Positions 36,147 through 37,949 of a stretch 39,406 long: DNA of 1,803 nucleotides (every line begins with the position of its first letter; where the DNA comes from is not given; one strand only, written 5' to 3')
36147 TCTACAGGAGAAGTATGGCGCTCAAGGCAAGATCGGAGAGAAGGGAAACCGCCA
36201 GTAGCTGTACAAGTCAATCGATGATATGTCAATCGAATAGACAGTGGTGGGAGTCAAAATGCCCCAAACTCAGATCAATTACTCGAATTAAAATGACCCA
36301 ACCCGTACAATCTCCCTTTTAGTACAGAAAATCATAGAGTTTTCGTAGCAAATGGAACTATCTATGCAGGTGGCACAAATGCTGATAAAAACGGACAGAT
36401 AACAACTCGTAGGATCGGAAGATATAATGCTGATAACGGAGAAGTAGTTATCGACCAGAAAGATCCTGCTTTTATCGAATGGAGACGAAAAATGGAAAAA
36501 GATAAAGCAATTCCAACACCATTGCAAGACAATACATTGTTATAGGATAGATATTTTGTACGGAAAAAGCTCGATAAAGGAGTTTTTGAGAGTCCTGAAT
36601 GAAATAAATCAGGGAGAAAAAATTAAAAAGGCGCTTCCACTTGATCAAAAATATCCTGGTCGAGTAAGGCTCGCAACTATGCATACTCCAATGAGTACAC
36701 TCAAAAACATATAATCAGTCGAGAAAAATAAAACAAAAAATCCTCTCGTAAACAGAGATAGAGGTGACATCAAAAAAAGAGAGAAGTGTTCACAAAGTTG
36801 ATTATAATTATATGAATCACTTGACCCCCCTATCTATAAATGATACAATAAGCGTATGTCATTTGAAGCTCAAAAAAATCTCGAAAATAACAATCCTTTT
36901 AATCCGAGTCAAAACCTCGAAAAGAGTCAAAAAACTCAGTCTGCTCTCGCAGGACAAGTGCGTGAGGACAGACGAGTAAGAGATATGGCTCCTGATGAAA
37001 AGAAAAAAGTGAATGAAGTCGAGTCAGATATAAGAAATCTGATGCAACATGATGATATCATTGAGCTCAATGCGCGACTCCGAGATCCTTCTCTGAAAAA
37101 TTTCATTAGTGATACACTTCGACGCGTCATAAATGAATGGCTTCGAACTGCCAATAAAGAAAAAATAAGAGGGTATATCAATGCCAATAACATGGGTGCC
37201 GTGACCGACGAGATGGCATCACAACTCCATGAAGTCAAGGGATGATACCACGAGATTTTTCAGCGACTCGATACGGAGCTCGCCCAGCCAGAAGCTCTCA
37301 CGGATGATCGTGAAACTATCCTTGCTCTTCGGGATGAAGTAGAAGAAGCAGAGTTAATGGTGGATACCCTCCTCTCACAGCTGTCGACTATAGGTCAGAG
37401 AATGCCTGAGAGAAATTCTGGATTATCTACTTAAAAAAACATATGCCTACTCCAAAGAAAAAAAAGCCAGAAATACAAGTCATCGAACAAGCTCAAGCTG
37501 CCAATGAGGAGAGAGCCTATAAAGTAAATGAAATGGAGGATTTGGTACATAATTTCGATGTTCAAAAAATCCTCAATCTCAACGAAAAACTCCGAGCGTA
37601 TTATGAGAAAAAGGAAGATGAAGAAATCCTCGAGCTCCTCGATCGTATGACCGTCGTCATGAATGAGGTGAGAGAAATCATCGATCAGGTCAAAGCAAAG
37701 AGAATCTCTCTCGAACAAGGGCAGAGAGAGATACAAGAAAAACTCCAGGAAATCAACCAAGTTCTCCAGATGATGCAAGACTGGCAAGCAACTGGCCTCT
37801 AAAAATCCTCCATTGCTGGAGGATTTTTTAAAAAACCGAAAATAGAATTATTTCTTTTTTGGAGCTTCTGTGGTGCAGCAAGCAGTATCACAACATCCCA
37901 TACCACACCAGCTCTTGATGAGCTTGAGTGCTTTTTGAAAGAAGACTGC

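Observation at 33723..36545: A 940-codon low-complexity ORF that is invisible under the standard code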

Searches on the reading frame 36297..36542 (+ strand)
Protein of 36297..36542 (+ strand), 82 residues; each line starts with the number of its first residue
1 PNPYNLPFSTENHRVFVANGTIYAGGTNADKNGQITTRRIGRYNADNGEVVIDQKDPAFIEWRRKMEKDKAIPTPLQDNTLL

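Call 85: predict_structure(alignment_id=A5)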
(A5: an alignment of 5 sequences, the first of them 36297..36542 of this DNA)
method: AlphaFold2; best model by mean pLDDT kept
length: 82 residues; sequences in the alignment: 5
mean_pLDDT: 70.4   pTM: 0.56
mean pLDDT of the five models: 70.4, 70.0, 69.0, 67.8, 67.3
residues with pLDDT >= 90: 0; 70-90: 57; 50-70: 8; < 50: 17
segments of 3 or more residues with pLDDT < 50: 1-5, 72-82
pLDDT, mean of each block of 10 residues (from residue 1): 49 80 79 78 86 80 72 44 44
secondary structure, 60 per line:
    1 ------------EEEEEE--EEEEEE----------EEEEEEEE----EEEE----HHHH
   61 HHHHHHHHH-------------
elements in order: E13-18 E21-26 E37-44 E49-52 H57-69

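Call 87: fold_search(model_id=the predicted structure, library=pdb)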
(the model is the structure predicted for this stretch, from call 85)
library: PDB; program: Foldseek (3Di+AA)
matches with E <= 10: 651; with E <= 0.001: 0
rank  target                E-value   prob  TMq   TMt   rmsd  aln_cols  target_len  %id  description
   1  4lxc_D                3.5e-01  0.93  0.37  0.14   1.9        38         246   16  The antimicrobial peptidase lysostaphin from Staphylococcus simulans (released 2014-07-09)
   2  8qoa_P                4.0e-01  0.25  0.28  0.29   6.4        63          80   19  Structure of SecM-stalled Escherichia coli 70S ribosome (released 2024-03-20)
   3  8wv3_H                4.2e-01  0.08  0.18  0.11  14.6        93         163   12  NUDIX hydrolase from Bacillus methanolicus (released 2024-10-30)
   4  8usw_B                4.8e-01  0.20  0.22  0.04   6.7        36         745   19  CNQX-bound GluN1a-3A NMDA receptor (released 2024-04-17)
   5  8zr8_C                5.1e-01  0.08  0.18  0.12  13.4        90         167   11  The Crystal Structure of Nudix Hydrolase from Bacillus methanolicus C1 (released 2025-06-04)
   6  1sha_A                5.4e-01  0.16  0.26  0.22   8.2        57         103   14  CRYSTAL STRUCTURE OF THE PHOSPHOTYROSINE RECOGNITION DOMAIN SH2 OF V-SRC COMPLEXED WITH TYROSINE-PHOSPHORYLATED PEPTID (released 1993-10-31)
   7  9jax_B                5.4e-01  0.08  0.17  0.10  14.3        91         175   11  Crystal structure of NUDIX hydrolase from Bacillus methanolicus (released 2025-09-03)
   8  5i8u_E                5.4e-01  0.07  0.17  0.10  14.0        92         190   11  Crystal Structure of the RV1700 (MT ADPRASE) E142Q mutant (released 2016-10-12)
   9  1r77_A                5.8e-01  0.84  0.35  0.30   1.9        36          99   19  Crystal structure of the cell wall targeting domain of peptidylglycan hydrolase ALE-1 (released 2005-04-12)
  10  5dyn_A                5.8e-01  0.23  0.29  0.22   7.4        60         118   13  B. fragilis cysteine protease (released 2016-03-30)
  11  5i8u_D                5.8e-01  0.07  0.17  0.10  14.0        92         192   11  Crystal Structure of the RV1700 (MT ADPRASE) E142Q mutant (released 2016-10-12)
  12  2y22_F                6.2e-01  0.21  0.26  0.28  10.2        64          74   19  Human AlphaB-crystallin Domain (residues 67-157) (released 2011-03-02)
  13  9w4x_MODEL_1_A        6.5e-01  0.20  0.26  0.29   8.2        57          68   14  N-terminal half domain of EPC3 (released 2025-11-19)
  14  9jax_A                6.5e-01  0.08  0.18  0.11  14.0        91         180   12  Crystal structure of NUDIX hydrolase from Bacillus methanolicus (released 2025-09-03)
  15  8wv3_D                6.5e-01  0.07  0.17  0.10  14.6        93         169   11  NUDIX hydrolase from Bacillus methanolicus (released 2024-10-30)
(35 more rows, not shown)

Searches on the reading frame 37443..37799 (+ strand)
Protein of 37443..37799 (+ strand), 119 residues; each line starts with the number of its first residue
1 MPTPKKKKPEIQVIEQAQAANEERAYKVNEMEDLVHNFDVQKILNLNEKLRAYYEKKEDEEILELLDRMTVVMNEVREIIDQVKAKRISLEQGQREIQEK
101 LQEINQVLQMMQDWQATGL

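Call 55: search_protein_families(library=ncbifam, max_evalue=0.1, proteins=[window:37443-37799:+])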
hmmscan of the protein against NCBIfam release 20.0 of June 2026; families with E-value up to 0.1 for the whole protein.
seq(119 aa): 4 families
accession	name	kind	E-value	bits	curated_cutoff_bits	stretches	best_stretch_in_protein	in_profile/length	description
NF051901.1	ArabsyFurArfAAgro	equivalog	0.014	14.3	625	1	8-90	202-282/502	arabinosylfuranosidase ArfA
NF001624.0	PRK00411.1-2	subfamily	0.038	12.9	354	1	11-105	249-341/374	ORC1-type DNA replication protein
NF001413.0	PRK00290.1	equivalog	0.094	11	648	0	5-92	519-601/625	molecular chaperone DnaK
NF058643.1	TranRegCurRPseudo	equivalog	0.096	12.3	300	0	26-103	62-138/193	TetR family transcriptional repressor CurR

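Call 67: search_protein_families(library=phrogs, max_evalue=0.01, proteins=[window:37443-37799:+])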
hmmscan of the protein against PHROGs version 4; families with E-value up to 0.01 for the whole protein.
seq(119 aa): 0 families
